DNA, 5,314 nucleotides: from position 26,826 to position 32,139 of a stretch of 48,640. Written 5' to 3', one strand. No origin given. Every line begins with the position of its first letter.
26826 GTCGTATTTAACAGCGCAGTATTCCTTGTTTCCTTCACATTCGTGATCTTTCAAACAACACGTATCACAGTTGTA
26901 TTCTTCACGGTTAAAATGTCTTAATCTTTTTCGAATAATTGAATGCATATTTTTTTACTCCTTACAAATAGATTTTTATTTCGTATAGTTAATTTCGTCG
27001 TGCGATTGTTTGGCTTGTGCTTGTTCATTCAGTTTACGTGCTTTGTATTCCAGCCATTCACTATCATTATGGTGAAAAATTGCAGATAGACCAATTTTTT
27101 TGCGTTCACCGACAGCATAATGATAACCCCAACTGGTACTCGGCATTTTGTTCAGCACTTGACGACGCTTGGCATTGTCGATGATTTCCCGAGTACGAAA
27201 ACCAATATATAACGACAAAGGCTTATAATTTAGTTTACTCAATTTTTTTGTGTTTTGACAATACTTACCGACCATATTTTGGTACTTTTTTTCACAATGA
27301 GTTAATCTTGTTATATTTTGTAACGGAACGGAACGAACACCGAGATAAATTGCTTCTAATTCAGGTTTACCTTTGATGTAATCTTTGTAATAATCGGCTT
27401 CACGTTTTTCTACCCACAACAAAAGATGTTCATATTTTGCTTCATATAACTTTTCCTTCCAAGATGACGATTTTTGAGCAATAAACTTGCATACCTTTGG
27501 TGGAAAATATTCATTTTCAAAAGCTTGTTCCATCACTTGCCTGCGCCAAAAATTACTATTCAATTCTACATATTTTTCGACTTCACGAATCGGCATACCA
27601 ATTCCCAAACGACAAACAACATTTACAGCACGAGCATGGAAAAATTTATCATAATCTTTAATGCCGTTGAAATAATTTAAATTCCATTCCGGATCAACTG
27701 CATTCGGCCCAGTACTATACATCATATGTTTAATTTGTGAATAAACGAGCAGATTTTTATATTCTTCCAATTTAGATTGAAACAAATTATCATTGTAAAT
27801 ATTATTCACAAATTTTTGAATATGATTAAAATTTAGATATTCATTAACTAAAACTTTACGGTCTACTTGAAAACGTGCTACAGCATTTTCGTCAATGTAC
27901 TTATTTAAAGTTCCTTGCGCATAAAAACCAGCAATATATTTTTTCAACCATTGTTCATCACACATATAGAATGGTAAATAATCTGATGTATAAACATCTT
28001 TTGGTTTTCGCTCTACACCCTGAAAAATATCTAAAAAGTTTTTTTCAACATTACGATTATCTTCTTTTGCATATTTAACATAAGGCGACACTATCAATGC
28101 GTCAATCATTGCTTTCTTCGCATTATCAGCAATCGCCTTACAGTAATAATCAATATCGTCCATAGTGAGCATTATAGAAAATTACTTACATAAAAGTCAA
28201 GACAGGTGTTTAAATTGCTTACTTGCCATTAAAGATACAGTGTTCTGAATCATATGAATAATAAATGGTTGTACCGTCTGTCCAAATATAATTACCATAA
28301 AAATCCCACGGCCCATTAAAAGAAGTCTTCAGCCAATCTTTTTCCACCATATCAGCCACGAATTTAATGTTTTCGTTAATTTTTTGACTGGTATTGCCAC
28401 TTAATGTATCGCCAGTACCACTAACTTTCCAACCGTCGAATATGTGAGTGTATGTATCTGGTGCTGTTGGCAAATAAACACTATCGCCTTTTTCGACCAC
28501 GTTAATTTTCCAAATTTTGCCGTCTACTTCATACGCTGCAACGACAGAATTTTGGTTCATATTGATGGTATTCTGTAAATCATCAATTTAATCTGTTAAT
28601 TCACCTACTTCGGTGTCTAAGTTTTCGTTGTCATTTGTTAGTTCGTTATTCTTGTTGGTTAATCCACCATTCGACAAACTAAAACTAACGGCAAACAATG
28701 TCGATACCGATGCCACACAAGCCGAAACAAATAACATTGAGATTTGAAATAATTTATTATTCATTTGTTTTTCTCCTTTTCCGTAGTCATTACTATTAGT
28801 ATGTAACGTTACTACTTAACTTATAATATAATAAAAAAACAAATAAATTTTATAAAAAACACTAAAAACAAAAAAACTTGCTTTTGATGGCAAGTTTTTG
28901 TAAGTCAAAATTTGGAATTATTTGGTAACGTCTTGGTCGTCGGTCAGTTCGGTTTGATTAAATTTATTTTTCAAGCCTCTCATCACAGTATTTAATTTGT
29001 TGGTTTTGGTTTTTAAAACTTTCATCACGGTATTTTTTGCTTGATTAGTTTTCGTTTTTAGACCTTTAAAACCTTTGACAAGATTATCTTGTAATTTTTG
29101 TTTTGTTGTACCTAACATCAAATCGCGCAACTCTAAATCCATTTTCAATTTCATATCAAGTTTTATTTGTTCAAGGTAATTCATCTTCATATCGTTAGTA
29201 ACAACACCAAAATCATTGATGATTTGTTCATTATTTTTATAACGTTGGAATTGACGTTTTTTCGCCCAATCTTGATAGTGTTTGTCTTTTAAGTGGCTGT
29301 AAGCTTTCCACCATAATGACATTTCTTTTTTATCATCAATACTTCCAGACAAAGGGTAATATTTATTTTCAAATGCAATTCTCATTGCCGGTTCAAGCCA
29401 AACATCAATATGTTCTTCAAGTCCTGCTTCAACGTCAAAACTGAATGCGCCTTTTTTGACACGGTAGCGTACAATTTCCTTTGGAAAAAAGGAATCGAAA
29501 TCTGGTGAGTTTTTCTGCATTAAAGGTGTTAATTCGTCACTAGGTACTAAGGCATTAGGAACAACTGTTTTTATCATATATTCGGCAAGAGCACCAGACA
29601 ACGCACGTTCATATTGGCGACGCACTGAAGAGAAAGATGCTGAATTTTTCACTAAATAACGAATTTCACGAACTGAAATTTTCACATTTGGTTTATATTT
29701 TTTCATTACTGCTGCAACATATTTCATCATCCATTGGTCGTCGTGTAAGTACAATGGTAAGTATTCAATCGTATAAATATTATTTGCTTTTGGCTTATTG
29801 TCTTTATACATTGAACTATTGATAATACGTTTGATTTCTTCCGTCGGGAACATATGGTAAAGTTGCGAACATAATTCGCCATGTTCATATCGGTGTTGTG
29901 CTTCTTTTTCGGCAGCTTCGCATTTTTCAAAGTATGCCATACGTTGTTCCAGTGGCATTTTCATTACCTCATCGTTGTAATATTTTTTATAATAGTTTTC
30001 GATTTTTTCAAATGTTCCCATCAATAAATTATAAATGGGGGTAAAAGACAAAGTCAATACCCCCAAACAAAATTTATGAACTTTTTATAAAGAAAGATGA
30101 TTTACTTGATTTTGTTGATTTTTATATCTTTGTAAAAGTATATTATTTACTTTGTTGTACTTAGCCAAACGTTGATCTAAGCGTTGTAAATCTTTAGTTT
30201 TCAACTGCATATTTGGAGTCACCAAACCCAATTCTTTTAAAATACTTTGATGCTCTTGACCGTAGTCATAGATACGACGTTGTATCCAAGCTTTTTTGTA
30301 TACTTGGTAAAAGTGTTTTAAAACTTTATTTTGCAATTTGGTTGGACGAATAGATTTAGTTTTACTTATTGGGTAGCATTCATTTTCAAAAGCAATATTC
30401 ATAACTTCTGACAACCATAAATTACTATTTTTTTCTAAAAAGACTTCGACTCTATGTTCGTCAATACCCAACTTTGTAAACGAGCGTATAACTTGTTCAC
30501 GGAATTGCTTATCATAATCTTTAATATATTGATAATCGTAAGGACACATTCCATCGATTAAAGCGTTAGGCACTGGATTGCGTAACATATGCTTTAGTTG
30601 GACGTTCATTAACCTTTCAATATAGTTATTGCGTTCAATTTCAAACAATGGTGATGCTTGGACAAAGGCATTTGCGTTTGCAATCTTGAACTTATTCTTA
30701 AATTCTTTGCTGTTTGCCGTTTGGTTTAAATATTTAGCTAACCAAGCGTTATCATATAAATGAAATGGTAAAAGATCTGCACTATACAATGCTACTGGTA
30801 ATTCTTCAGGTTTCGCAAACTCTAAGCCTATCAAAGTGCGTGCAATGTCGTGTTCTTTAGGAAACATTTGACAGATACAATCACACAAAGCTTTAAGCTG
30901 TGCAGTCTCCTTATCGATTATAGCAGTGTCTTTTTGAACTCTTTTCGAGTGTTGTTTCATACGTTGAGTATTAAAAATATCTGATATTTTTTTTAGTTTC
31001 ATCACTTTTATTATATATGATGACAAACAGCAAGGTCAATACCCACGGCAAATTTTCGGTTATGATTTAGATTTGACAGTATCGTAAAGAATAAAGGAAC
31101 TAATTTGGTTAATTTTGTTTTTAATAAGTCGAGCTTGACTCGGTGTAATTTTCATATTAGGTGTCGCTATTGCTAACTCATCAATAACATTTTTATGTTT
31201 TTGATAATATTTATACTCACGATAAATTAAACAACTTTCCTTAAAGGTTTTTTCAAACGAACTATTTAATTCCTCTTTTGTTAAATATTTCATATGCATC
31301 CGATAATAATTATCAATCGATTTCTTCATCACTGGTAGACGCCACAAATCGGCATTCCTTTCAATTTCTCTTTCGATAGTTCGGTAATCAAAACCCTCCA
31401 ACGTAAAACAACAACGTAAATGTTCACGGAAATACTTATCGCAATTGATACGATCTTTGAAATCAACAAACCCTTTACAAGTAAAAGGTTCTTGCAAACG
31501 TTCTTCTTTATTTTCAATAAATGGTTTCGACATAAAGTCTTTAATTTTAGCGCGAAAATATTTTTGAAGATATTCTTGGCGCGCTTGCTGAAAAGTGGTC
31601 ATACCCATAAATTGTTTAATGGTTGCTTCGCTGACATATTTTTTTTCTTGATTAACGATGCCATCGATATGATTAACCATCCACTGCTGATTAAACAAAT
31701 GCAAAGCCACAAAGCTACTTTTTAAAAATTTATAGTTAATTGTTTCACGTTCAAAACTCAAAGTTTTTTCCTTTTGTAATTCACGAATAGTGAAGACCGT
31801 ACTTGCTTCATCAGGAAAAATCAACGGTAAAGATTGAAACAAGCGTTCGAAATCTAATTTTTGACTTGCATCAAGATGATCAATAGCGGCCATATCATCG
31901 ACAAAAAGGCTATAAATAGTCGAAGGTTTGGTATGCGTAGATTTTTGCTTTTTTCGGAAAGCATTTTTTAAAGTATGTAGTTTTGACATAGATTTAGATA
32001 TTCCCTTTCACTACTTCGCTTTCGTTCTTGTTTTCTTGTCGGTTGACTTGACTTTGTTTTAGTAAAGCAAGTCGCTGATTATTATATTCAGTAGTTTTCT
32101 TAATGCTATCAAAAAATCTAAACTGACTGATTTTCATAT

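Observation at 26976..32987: Tandem array of five diverged paralogs of a protein family I cannot place, each copy or pair with its own stereotyped promoter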

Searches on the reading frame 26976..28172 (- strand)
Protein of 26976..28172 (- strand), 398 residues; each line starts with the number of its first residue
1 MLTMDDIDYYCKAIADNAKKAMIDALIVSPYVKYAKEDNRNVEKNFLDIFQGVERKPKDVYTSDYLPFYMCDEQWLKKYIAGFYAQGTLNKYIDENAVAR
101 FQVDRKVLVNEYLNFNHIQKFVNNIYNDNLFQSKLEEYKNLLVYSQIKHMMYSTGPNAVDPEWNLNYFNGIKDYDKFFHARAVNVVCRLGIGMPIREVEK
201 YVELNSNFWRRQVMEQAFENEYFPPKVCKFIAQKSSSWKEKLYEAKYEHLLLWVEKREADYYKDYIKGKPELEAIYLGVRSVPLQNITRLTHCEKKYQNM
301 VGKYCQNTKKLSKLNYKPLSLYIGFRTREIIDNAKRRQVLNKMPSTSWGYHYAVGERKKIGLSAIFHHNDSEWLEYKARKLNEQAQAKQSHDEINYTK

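Call 4: search_protein_families(library=pfam, proteins=[window:26976-28172:-], max_evalue=1)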
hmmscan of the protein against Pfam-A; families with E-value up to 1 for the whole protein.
window:26976-28172:- (398 aa): 0 families

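Call 5: search_protein_families(library=ncbifam, proteins=[window:26976-28172:-], max_evalue=1)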
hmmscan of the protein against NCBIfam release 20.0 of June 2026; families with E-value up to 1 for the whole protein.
window:26976-28172:- (398 aa): 0 families

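Call 6: search_protein_families(library=phrogs, proteins=[window:26976-28172:-], max_evalue=1)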
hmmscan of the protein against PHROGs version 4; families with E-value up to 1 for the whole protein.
window:26976-28172:- (398 aa): 0 families

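Call 7: search_protein_families(library=padloc, proteins=[window:26976-28172:-], max_evalue=1)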
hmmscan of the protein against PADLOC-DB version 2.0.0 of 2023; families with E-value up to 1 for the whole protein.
window:26976-28172:- (398 aa): 0 families

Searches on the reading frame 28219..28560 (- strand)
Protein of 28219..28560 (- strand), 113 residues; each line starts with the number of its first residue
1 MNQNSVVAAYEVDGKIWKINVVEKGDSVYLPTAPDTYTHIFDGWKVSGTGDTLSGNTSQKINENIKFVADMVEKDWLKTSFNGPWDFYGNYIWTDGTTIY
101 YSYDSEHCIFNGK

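Call 4: search_protein_families(library=pfam, proteins=[window:28219-28560:-], max_evalue=1)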
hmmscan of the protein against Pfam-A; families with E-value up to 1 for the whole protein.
window:28219-28560:- (113 aa): 1 family
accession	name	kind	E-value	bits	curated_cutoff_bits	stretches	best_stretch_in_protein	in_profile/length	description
PF09479.16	Flg_new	-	0.0028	18.2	27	1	10-69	5-64/65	Listeria-Bacteroides repeat domain (List_Bact_rpt)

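Call 5: search_protein_families(library=ncbifam, proteins=[window:28219-28560:-], max_evalue=1)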
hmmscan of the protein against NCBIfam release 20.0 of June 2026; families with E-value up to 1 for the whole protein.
window:28219-28560:- (113 aa): 1 family
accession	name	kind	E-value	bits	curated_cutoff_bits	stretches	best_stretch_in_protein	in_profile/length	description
TIGR01555.1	phge_rel_HI1409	hypoth_equivalog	0.16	10.9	196.25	1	19-71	199-251/404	phage-associated protein, HI1409 family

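Call 6: search_protein_families(library=phrogs, proteins=[window:28219-28560:-], max_evalue=1)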
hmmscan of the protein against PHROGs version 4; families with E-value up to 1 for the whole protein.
window:28219-28560:- (113 aa): 0 families

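Call 7: search_protein_families(library=padloc, proteins=[window:28219-28560:-], max_evalue=1)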
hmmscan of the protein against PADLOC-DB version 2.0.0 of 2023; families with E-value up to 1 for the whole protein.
window:28219-28560:- (113 aa): 0 families

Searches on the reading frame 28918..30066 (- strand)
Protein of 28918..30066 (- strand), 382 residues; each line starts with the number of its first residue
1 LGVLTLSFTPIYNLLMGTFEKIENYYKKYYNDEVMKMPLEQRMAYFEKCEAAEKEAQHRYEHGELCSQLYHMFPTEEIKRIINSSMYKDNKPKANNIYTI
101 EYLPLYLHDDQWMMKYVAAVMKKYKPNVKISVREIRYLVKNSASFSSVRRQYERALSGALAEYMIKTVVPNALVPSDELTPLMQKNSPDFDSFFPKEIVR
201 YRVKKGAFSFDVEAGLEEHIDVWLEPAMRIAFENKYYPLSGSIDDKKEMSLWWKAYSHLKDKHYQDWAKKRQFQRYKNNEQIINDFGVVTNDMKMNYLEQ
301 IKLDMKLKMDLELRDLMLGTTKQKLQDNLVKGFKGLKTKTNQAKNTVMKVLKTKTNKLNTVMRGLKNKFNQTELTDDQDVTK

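Call 4: search_protein_families(library=pfam, proteins=[window:28918-30066:-], max_evalue=1)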
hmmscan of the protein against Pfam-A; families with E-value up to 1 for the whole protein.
window:28918-30066:- (382 aa): 2 families
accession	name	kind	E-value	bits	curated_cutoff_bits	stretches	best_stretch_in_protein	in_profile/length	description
PF24575.1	TPR_Slam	-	0.042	14.7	35.2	1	77-156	14-91/104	Surface lipoprotein assembly modifier, N-terminal TPR repeats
PF13618.11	Gluconate_2-dh3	-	0.2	12.5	23.4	0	16-65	49-99/135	Gluconate 2-dehydrogenase subunit 3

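Call 5: search_protein_families(library=ncbifam, proteins=[window:28918-30066:-], max_evalue=1)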
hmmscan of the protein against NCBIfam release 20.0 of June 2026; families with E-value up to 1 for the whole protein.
window:28918-30066:- (382 aa): 0 families

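Call 6: search_protein_families(library=phrogs, proteins=[window:28918-30066:-], max_evalue=1)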
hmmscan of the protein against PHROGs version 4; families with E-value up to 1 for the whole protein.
window:28918-30066:- (382 aa): 2 families
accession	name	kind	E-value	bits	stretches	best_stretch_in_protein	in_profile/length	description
phrog_19215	-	unknown function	0.011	17.1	1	286-352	9-76/148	-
phrog_24775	-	unknown function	0.094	13.9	0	240-257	69-86/101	-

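Call 7: search_protein_families(library=padloc, proteins=[window:28918-30066:-], max_evalue=1)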
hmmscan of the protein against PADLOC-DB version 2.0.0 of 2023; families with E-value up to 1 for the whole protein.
window:28918-30066:- (382 aa): 0 families

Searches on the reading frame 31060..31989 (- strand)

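Call 4: search_protein_families(library=pfam, proteins=[window:31060-31989:-], max_evalue=1)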
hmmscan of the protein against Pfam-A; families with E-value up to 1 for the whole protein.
window:31060-31989:- (309 aa): 0 families

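Call 5: search_protein_families(library=ncbifam, proteins=[window:31060-31989:-], max_evalue=1)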
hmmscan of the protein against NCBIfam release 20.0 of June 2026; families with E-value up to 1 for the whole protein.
window:31060-31989:- (309 aa): 0 families

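Call 6: search_protein_families(library=phrogs, proteins=[window:31060-31989:-], max_evalue=1)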
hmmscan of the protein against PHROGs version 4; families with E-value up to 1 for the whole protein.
window:31060-31989:- (309 aa): 1 family
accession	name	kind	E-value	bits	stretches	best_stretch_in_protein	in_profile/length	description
phrog_27371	-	unknown function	0.15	12.8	1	120-152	29-61/120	-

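Call 7: search_protein_families(library=padloc, proteins=[window:31060-31989:-], max_evalue=1)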
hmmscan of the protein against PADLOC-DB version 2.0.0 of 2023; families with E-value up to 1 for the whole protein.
window:31060-31989:- (309 aa): 1 family
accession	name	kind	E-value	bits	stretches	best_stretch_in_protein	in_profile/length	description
PDLC04433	PDC-M13A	-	0.00072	18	1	79-117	34-71/74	-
